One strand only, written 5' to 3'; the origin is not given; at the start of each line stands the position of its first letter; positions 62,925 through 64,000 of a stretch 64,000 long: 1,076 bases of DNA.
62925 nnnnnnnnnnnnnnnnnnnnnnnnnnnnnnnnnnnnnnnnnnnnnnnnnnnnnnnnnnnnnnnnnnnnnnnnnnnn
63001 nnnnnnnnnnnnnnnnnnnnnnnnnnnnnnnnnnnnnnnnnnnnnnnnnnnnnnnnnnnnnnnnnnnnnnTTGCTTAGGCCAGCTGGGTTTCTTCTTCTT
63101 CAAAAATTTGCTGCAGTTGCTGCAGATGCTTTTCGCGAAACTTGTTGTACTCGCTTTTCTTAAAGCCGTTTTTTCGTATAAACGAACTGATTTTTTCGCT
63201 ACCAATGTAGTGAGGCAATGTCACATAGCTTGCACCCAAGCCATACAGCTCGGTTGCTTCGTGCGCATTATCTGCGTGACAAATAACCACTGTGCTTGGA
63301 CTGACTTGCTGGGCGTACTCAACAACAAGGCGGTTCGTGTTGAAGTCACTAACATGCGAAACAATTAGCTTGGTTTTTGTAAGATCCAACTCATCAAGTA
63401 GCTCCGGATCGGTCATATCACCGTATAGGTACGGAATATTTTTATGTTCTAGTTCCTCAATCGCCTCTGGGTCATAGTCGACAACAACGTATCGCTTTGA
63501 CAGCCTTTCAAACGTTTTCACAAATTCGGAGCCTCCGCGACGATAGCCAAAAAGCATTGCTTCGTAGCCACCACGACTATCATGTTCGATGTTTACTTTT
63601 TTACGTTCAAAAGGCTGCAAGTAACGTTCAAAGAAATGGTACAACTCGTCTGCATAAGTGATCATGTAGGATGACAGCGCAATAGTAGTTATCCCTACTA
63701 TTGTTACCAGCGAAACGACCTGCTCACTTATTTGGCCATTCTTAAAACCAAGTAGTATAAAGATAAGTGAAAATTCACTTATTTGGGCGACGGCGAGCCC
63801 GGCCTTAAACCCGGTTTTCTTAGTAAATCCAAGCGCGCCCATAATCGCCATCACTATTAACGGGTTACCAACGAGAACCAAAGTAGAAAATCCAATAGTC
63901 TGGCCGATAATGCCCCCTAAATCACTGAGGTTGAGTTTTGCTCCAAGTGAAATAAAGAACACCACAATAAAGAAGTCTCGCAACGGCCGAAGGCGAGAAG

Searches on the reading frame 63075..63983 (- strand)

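Call 53: search_protein_families(library=pfam, proteins=[window:63075-63983:-], max_evalue=0.00001)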
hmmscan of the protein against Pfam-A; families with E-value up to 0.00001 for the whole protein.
window:63075-63983:- (302 aa): 2 families
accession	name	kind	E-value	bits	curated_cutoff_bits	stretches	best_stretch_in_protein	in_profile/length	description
PF02254.24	TrkA_N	-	1.7e-19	70.6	23.8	1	143-257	2-116/116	TrkA-N domain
PF00999.27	Na_H_Exchanger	-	4.3e-08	32.9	26.2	1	3-106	261-367/375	Sodium/hydrogen exchanger, transmembrane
